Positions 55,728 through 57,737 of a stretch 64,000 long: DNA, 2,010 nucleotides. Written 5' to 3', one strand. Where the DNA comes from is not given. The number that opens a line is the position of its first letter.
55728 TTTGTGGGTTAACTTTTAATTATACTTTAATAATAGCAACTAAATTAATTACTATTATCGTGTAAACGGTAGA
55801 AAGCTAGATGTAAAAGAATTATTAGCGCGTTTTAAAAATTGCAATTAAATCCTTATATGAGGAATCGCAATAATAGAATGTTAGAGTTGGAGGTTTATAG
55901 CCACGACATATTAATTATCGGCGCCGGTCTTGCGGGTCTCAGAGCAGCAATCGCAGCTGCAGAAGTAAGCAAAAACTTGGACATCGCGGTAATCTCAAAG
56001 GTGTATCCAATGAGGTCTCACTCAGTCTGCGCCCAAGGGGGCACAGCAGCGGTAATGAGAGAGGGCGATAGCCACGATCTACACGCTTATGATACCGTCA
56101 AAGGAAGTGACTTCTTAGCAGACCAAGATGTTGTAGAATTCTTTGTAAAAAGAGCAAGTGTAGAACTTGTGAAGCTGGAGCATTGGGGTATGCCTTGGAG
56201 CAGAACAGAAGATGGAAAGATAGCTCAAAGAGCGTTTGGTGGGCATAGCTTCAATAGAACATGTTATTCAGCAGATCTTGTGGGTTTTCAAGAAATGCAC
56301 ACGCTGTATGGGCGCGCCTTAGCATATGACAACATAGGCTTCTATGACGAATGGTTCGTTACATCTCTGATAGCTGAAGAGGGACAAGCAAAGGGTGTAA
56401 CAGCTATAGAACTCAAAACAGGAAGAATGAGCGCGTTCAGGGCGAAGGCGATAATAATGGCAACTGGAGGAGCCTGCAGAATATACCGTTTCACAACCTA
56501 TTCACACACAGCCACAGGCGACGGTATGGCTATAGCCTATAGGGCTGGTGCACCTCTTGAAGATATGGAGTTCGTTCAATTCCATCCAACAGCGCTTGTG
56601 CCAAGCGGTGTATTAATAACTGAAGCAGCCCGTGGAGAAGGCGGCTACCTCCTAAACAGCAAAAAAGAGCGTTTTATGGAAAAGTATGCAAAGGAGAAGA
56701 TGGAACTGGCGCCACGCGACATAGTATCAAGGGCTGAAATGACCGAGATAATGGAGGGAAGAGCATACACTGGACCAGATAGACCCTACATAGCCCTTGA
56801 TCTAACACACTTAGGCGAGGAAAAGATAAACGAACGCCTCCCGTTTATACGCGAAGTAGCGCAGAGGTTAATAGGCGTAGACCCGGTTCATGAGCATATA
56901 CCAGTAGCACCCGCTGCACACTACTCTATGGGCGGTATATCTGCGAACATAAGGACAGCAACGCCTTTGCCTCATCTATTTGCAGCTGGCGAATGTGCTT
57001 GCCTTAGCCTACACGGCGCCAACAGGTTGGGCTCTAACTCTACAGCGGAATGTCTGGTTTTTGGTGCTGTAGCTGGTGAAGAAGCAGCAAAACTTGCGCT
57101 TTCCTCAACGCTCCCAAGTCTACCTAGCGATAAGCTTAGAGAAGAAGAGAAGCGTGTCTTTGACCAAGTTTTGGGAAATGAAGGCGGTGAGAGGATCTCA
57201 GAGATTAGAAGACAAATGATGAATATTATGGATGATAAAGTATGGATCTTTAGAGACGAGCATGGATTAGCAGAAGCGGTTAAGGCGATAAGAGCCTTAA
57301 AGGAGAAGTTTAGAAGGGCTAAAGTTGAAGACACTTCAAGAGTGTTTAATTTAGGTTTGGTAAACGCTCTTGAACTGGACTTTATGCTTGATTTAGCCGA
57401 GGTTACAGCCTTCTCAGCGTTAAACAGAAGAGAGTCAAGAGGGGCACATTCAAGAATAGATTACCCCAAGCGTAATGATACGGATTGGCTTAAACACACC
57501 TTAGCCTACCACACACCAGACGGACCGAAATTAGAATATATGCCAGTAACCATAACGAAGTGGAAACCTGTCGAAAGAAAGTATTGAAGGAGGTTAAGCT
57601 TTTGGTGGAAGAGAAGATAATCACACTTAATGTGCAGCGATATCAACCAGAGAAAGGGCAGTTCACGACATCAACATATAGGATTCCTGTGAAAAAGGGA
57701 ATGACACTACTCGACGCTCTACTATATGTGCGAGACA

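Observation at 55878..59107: Complex-II-like pair in which the Fe-S subunit is fused to a NarI/DsrM-like six-helix membrane domain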

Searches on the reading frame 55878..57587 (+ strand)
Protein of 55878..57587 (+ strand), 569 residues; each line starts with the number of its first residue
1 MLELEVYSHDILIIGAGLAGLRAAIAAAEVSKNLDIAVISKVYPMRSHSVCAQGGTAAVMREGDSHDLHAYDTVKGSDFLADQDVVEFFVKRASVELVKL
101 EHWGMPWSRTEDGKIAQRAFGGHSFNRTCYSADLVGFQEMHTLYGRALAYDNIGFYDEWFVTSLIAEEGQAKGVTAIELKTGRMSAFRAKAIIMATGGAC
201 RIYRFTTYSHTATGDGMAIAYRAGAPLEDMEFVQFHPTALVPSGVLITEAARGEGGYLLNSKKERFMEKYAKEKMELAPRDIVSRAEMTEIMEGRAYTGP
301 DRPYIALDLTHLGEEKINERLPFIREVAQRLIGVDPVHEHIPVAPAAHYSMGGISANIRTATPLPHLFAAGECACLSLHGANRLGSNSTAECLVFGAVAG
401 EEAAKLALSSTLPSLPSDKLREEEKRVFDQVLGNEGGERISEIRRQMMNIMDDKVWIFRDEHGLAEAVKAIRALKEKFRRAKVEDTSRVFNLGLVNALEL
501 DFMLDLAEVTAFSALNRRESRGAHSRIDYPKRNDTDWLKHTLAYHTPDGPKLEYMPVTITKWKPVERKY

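Call 3: search_protein_families(library=pfam, proteins=[window:55878-57587:+], max_evalue=1)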
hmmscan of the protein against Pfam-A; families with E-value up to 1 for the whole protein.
window:55878-57587:+ (569 aa): 12 families
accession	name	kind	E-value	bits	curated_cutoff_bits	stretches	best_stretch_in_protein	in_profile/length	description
PF00890.30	FAD_binding_2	-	2.2e-108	363.6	20.4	1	10-388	1-413/414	FAD binding domain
PF02910.25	Succ_DH_flav_C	-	1.2e-44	151.8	20.8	1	444-569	1-130/130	Fumarate reductase flavoprotein C-term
PF07992.20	Pyr_redox_2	-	3e-09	37.1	26.1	1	10-99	2-89/291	Pyridine nucleotide-disulphide oxidoreductase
PF03486.20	HI0933_like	-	1.9e-05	24.7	50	2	10-56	2-46/244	HI0933-like protein Rossmann domain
PF01266.30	DAO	-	0.0013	18.8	27.9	1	10-45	1-35/353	FAD dependent oxidoreductase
PF01134.28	GIDA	-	0.0022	17.5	22.1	1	10-32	1-23/391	Glucose inhibited division protein A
PF12831.13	FAD_oxidored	-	0.011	15.5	27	1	10-29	1-20/416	FAD dependent oxidoreductase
PF01946.23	Thi4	-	0.011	15.4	26.2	1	7-41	16-49/235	Thi4 family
PF18975.6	DUF5711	-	0.02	14.6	26.3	1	39-76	90-126/344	Family of unknown function (DUF5711)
PF01262.27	AlaDh_PNT_C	-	0.029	14.2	23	1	8-34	28-54/214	Alanine dehydrogenase/PNT, C-terminal domain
PF13450.12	NAD_binding_8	-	0.13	13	21.9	1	13-39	1-25/68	NAD(P)-binding Rossmann-like domain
PF05834.18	Lycopene_cycl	-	0.14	11.6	23.4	1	10-39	1-30/380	Lycopene cyclase protein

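Call 4: search_protein_families(library=ncbifam, proteins=[window:55878-57587:+], max_evalue=1)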
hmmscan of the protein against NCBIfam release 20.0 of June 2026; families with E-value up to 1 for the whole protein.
window:55878-57587:+ (569 aa): 75 families (the best 25 are shown)
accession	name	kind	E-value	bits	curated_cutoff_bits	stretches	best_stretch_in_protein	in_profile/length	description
NF004724.0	PRK06069.1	subfamily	1.5e-267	888.5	826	1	5-569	2-577/577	succinate dehydrogenase/fumarate reductase flavoprotein subunit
TIGR01812.1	sdhA_frdA_Gneg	subfamily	8.6e-237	787.1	567.3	1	10-569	1-568/568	succinate dehydrogenase or fumarate reductase, flavoprotein subunit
NF006686.0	PRK09231.1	equivalog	4.4e-210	699.2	854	1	6-569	3-581/598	fumarate reductase (quinol) flavoprotein subunit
TIGR01176.1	fum_red_Fp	equivalog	3.3e-203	676.5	932.7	1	7-569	2-579/580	fumarate reductase (quinol) flavoprotein subunit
NF004613.0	PRK05945.1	equivalog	4.2e-201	669.5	824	1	8-569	3-575/575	succinate dehydrogenase/fumarate reductase flavoprotein subunit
TIGR01816.1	sdhA_forward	equivalog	3.6e-193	642.9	727.35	1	8-568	2-583/584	succinate dehydrogenase flavoprotein subunit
NF005037.0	PRK06452.1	equivalog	1.1e-178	595.4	862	1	7-569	4-566/566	succinate dehydrogenase flavoprotein subunit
NF042982.1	MFR_Fp_SdhA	equivalog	4.3e-155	517.6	1100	1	6-568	45-612/612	8-methylmenaquinol:fumarate reductase flavoprotein subunit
NF006383.0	PRK08626.1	equivalog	7.4e-153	510.2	663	2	112-567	133-596/657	fumarate reductase flavoprotein subunit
NF004900.0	PRK06263.1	equivalog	6.9e-151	503.5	718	1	5-544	4-535/546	fumarate reductase (CoM/CoB) subunit TfrA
NF006392.0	PRK08641.1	equivalog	7.9e-122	407.8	855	1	9-569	4-579/593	succinate dehydrogenase flavoprotein subunit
NF005866.0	PRK07803.1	equivalog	3.1e-121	405.6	819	2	2-273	2-290/631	fumarate reductase/succinate dehydrogenase flavoprotein subunit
TIGR00551.1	nadB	equivalog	3.4e-117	392.1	452.75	1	9-530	3-489/489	L-aspartate oxidase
NF005636.0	PRK07395.1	subfamily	5.1e-115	384.8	723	1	8-543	12-547/560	L-aspartate oxidase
NF005701.0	PRK07512.1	equivalog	3.5e-106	355.6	528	1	6-535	7-489/516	L-aspartate oxidase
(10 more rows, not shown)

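Call 38: find_homologous_proteins(query=window:55878-57587:+, max_evalue=1e-50)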
Query window:55878-57587:+ (569 aa): 8000 proteins with E <= 1e-50 among 8000 candidates; the best 120 are listed.
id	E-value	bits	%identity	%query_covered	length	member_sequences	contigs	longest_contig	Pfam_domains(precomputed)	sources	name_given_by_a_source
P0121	0.0e+0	1289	99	100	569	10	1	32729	PF00890.31,PF07992.21,PF03486.21,PF02910.26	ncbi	ncbi:MAG: succinate dehydrogenase/fumarate reductase flavoprotein subunit [Nitrososphaerales archaeo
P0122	0.0e+0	1162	89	99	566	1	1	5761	PF00890.31,PF07992.21,PF02910.26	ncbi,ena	-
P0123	0.0e+0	1108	84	99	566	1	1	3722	PF00890.31,PF07992.21,PF02910.26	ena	-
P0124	0.0e+0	1106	84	99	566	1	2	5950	PF00890.31,PF07992.21,PF02910.26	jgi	-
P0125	0.0e+0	1106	84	99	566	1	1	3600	PF00890.31,PF07992.21,PF02910.26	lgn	-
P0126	0.0e+0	1105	84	99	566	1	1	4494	PF00890.31,PF07992.21,PF02910.26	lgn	-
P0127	0.0e+0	1104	83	99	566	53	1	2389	PF00890.31,PF07992.21,PF03486.21,PF02910.26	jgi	jgi:succinate dehydrogenase / fumarate reductase flavoprotein subunit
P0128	0.0e+0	1104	84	99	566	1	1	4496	PF00890.31,PF07992.21,PF02910.26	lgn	-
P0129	0.0e+0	1104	84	99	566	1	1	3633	PF00890.31,PF07992.21,PF02910.26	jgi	-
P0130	0.0e+0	1097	83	99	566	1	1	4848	PF00890.31,PF07992.21,PF02910.26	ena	-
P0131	0.0e+0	1097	84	99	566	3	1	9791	PF00890.31,PF07992.21,PF02910.26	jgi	jgi:succinate dehydrogenase / fumarate reductase flavoprotein subunit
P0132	0.0e+0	1093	83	99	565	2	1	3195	PF00890.31,PF07992.21,PF02910.26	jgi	jgi:succinate dehydrogenase / fumarate reductase flavoprotein subunit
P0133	4.1e-295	998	76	99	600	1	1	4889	PF00890.31,PF02910.26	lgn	-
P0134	3.4e-292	988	83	90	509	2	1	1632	PF00890.31,PF02910.26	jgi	jgi:succinate dehydrogenase / fumarate reductase flavoprotein subunit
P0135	3.6e-286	968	73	100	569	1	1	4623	PF00890.31,PF07992.21,PF02910.26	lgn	-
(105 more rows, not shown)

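Call 70: search_solved_structures(query=window:55878-57584:+, max_evalue=1e-50, show_alignments=2)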
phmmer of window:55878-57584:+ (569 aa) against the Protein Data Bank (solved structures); distinct sequences matched with E-value up to 1e-50: 33.
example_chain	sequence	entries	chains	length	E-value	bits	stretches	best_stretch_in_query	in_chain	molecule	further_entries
2b76_A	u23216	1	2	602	8.8e-158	529.4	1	5-569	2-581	Fumarate reductase flavoprotein subunit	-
1kf6_A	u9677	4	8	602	2.3e-157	528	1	5-569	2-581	FUMARATE REDUCTASE FLAVOPROTEIN | Fumarate reductase flavoprotein subunit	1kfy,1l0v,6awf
6lum_A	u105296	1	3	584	3.5e-157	527.4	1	6-569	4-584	Succinate dehydrogenase subunit A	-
5vpn_A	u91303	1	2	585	5.4e-157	526.8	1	5-569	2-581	Fumarate reductase flavoprotein subunit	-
3cir_A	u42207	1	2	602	1.2e-156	525.7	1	5-569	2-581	Fumarate reductase flavoprotein subunit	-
3p4p_A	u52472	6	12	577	2.4e-156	524.7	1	5-564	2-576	Fumarate reductase flavoprotein subunit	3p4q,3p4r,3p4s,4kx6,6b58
9lig_A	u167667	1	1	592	4.4e-139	467.7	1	7-546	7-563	Succinate dehydrogenase [ubiquinone] flavoprotein subunit, mitochondrial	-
9kps_A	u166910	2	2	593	4.5e-139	467.6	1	7-546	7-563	Succinate dehydrogenase [ubiquinone] flavoprotein subunit, mitochondrial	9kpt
9kq3_A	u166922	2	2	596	4.5e-139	467.6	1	7-546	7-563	Succinate dehydrogenase [ubiquinone] flavoprotein subunit, mitochondrial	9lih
9qdl_A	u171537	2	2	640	5.8e-139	467.3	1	7-546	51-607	Succinate dehydrogenase [ubiquinone] flavoprotein subunit, mitochondrial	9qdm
1nek_A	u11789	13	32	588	7.2e-137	460.4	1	3-547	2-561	Succinate dehydrogenase flavoprotein subunit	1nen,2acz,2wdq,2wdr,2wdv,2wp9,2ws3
4ysx_A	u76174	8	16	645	1e-130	440.1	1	7-538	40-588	Succinate dehydrogenase flavoprotein | Succinate dehydrogenase [ubiquinone] flavoprotein subunit, mitochondrial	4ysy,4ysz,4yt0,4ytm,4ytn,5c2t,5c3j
3vr8_A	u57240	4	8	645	1.4e-130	439.6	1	7-538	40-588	Flavoprotein subunit of complex II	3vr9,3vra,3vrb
9fzl_2M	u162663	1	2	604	3e-129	435.2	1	7-565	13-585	Succinate dehydrogenase [ubiquinone] flavoprotein subunit, mitochondrial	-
9fq7_2M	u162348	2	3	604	3.1e-129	435.2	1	7-565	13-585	Succinate dehydrogenase [ubiquinone] flavoprotein subunit, mitochondrial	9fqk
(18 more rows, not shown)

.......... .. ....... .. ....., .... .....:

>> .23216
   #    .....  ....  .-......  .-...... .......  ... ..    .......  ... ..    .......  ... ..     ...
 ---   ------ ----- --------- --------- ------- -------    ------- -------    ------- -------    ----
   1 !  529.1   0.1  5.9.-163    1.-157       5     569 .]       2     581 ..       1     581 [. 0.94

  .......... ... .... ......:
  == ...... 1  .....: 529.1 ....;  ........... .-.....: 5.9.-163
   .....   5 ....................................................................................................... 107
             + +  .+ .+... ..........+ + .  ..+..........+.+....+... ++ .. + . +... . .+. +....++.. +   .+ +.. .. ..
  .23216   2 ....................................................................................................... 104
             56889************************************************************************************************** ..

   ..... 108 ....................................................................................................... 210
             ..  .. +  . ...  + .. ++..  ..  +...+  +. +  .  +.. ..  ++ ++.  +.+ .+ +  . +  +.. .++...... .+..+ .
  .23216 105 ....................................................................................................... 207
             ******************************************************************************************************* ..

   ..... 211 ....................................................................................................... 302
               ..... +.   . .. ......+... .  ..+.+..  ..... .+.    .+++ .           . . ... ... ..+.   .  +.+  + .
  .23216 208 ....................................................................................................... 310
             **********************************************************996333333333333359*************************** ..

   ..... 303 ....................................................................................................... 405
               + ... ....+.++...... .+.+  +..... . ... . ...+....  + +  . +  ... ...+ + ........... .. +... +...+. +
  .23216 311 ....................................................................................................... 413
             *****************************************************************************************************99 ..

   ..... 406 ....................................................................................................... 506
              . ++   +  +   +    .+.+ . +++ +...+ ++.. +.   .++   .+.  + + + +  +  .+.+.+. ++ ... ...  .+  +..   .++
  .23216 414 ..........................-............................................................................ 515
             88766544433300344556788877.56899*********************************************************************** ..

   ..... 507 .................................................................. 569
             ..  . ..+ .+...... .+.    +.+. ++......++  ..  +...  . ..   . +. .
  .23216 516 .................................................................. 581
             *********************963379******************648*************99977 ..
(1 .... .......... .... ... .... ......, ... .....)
